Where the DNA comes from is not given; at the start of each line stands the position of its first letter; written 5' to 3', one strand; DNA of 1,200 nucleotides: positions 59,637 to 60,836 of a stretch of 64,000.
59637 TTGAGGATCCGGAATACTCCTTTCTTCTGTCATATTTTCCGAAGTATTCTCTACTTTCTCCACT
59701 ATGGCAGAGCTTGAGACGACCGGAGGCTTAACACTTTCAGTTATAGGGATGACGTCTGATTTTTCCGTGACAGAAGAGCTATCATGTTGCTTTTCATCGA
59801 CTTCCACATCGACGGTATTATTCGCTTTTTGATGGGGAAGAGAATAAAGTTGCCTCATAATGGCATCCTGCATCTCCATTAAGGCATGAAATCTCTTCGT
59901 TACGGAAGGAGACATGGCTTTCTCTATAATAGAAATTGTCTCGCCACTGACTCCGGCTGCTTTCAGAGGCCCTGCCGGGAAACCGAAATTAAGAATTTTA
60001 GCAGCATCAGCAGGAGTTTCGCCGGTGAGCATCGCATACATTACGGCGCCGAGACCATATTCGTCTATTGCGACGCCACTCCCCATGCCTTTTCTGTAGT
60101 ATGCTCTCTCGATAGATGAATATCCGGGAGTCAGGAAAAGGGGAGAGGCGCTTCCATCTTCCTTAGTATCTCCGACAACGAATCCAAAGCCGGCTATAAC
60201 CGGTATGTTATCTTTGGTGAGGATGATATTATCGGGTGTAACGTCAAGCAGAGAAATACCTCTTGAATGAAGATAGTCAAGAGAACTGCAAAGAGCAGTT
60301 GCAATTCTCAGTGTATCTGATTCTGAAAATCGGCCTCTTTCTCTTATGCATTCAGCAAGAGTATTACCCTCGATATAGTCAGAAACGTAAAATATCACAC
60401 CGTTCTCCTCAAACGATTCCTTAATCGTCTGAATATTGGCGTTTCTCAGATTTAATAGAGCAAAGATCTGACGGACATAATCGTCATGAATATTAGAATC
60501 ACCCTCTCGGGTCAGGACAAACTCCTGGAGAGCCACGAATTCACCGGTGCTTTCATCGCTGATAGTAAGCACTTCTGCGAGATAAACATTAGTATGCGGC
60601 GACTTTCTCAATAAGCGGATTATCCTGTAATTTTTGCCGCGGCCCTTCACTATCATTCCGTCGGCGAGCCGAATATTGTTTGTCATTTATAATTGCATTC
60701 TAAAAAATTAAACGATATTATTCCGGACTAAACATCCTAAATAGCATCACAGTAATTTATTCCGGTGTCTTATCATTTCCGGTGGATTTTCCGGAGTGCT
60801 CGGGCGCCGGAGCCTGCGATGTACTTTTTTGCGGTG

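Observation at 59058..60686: Bacterial pseudokinase with all catalytic landmarks lost but the fold kept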

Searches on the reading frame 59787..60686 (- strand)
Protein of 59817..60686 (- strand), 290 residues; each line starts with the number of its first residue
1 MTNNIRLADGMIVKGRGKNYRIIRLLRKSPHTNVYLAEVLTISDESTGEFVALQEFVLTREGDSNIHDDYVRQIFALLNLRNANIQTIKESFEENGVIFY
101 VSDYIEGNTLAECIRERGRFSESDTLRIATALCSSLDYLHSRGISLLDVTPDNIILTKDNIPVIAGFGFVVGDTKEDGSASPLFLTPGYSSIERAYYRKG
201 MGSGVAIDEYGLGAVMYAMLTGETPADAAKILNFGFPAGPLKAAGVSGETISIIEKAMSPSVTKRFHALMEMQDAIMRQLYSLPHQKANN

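Call 20: search_protein_representatives(protein=window:59817-60686:-)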
Query: 290 residues. Proteins with E-value up to 0.001 (for the whole library): 355594; up to 1e-10: 42409; up to 1e-30: 187. The best 150 are listed.
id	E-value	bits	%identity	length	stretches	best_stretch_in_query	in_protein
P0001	3.3e-184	626.8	98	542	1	1-290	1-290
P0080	3.4e-56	207.0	34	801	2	73-278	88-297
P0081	3.8e-56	206.9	33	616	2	16-277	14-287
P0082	4.3e-56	206.7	33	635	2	69-276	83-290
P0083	2.7e-55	204.0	36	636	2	59-280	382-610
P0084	3.2e-52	194.0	33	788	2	68-274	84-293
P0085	3.7e-51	190.5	27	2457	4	76-285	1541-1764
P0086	2.2e-50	188.0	32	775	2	7-268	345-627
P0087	1.1e-49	185.7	31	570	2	81-276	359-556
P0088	1.4e-48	182.0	30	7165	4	33-224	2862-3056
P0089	2.1e-48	181.4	26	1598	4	18-227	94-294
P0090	9.3e-48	179.3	41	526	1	2-280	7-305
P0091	8.7e-46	172.9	38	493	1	4-277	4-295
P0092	1.6e-45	172.0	32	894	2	55-276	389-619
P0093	2.3e-45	171.5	30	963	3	69-230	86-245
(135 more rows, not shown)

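Call 41: predict_structure(alignment_id=A2)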
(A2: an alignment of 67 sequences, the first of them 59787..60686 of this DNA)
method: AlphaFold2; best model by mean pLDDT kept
length: 300 residues; sequences in the alignment: 67
mean_pLDDT: 87.7   pTM: 0.87
mean pLDDT of the five models: 87.7, 87.4, 86.7, 86.4, 85.7
residues with pLDDT >= 90: 202; 70-90: 50; 50-70: 39; < 50: 9
segments of 3 or more residues with pLDDT < 50: 1-3, 289-291
pLDDT, mean of each block of 10 residues (from residue 1): 71 95 92 94 94 84 69 85 95 90 96 97 98 96 91 96 83 52 78 78 86 98 96 97 98 98 95 98 73 59
secondary structure, 60 per line:
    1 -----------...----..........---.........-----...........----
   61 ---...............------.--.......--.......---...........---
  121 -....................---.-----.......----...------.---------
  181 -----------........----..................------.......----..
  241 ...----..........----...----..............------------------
elements in order: E12-14 E19-28 E32-40 E46-56 H64-78 E88-94 E97-103 E107-109 H110-117 H122-141 E154-157 E162-164 H192-199 H204-221 H228-234 H239-243 H248-257 H269-282

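Call 48: fold_search(model_id=the predicted structure, library=pdb)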
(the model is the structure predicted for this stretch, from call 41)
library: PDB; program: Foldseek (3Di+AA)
matches with E <= 10: 2000; with E <= 0.001: 2000
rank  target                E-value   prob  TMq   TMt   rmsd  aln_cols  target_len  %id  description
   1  9ymt                  1.3e-17  1.00  0.74  0.80   4.1       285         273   25  Staphylococcus aureus serine/threonine kinase Stk1 with inhibitor GW779439X (released 2026-03-11)
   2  1mru_A                1.8e-17  1.00  0.72  0.80   4.0       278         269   21  Intracellular Ser/Thr protein kinase domain of Mycobacterium tuberculosis PknB. (released 2003-02-11)
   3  4eqm_D                2.1e-17  1.00  0.69  0.77   5.7       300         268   24  Structural analysis of Staphylococcus aureus serine/threonine kinase PknB (released 2012-06-27)
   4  4eqm_A                2.3e-17  1.00  0.73  0.81   3.7       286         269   24  Structural analysis of Staphylococcus aureus serine/threonine kinase PknB (released 2012-06-27)
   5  8oku_A                2.2e-16  1.00  0.70  0.63   5.6       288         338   20  Salt-Inducible Kinase 3 in complex with an inhibitor (released 2024-01-10)
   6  3f69_B                3.1e-16  1.00  0.68  0.72   5.3       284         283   21  Crystal structure of the Mycobacterium tuberculosis PknB mutant kinase domain in complex with KT5720 (released 2008-12-02)
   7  6b2q_B                1.2e-15  1.00  0.71  0.79   4.5       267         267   21  Dual Inhibition of the Essential Protein Kinases A and B in Mycobacterium tuberculosis (released 2018-02-14)
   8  8r4o_C                1.2e-15  1.00  0.70  0.67   7.1       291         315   20  Salt inducible kinase 3 in complex with inhibitor (released 2024-03-27)
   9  8r4v_A                1.2e-15  1.00  0.68  0.64   6.2       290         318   21  Structure of Salt-inducible kinase 3 in complex with inhibitor (released 2024-03-27)
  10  6b2q_C                1.3e-15  1.00  0.76  0.85   3.4       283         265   20  Dual Inhibition of the Essential Protein Kinases A and B in Mycobacterium tuberculosis (released 2018-02-14)
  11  8r4o_A                1.4e-15  1.00  0.70  0.66   6.1       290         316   21  Salt inducible kinase 3 in complex with inhibitor (released 2024-03-27)
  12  7uis_A                1.6e-15  1.00  0.68  0.75   4.2       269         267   22  Cocrystal structure of human CaMKII-alpha (CAMK2A)kinase domain and GluN2B(S1303D) (released 2022-04-06)
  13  2wel_A                1.7e-15  1.00  0.69  0.68   5.0       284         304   24  Crystal structure of SU6656-bound calcium/calmodulin-dependent protein kinase II delta in complex with calmodulin (released 2009-04-14)
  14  8r4o_G                1.8e-15  1.00  0.70  0.65   7.3       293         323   21  Salt inducible kinase 3 in complex with inhibitor (released 2024-03-27)
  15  8r4u_E                2.1e-15  1.00  0.65  0.62   8.4       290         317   21  Structure of salt-inducible kinase 3 with inhibitors (released 2024-03-27)
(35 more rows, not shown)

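Call 74: search_solved_structures(query=window:59817-60686:-, max_evalue=1e-10)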
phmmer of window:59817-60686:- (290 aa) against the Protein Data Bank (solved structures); distinct sequences matched with E-value up to 1e-10: 202 (the best 60 are shown).
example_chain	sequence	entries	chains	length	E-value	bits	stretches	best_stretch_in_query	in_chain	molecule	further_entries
9ruk_A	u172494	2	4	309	4.2e-19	72.2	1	18-274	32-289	Serine/threonine-protein kinase StkP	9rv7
9ru3_A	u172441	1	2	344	7.9e-19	71.3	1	18-274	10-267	Serine/threonine-protein kinase StkP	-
9ruj_A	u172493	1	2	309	1.2e-18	70.7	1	18-274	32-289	Serine/threonine-protein kinase StkP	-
4apc_A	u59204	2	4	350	1.2e-15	60.9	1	42-232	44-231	SERINE/THREONINE-PROTEIN KINASE NEK1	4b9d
29mj_A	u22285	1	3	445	8.6e-14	54.8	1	37-225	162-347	RAC-alpha serine/threonine-protein kinase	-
9ymt_A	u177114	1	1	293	9.2e-14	54.7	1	12-233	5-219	Serine/Threonine Kinase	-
4eqm_A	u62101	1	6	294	9.3e-14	54.7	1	12-233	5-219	Protein kinase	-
5hnv_A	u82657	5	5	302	1.5e-13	54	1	73-274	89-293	PpkA N terminal | PpkA-294 | PpkA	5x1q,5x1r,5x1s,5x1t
1gzk_A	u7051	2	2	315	3.3e-13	52.9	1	37-225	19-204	RAC-BETA SERINE/THREONINE PROTEIN KINASE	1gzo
4l3j_A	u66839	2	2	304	3.5e-13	52.8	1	16-226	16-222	RPS6KB1 protein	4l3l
2jdo_A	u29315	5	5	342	3.9e-13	52.6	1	37-225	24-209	RAC-BETA SERINE/THREONINE-PROTEIN KINASE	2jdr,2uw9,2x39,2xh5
3d0e_A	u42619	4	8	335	3.9e-13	52.6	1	37-225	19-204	RAC-beta serine/threonine-protein kinase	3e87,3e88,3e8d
1gzn_A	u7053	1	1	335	3.9e-13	52.6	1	37-225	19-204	RAC-BETA SERINE/THREONINE PROTEIN KINASE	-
1mrv_A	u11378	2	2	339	3.9e-13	52.6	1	37-225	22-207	RAC-beta serine/threonine kinase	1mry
1o6l_A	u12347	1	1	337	3.9e-13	52.6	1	37-225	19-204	RAC-BETA SERINE/THREONINE PROTEIN KINASE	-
1mru_A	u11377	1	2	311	1.3e-12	51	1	98-278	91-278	Probable serine/threonine-protein kinase pknB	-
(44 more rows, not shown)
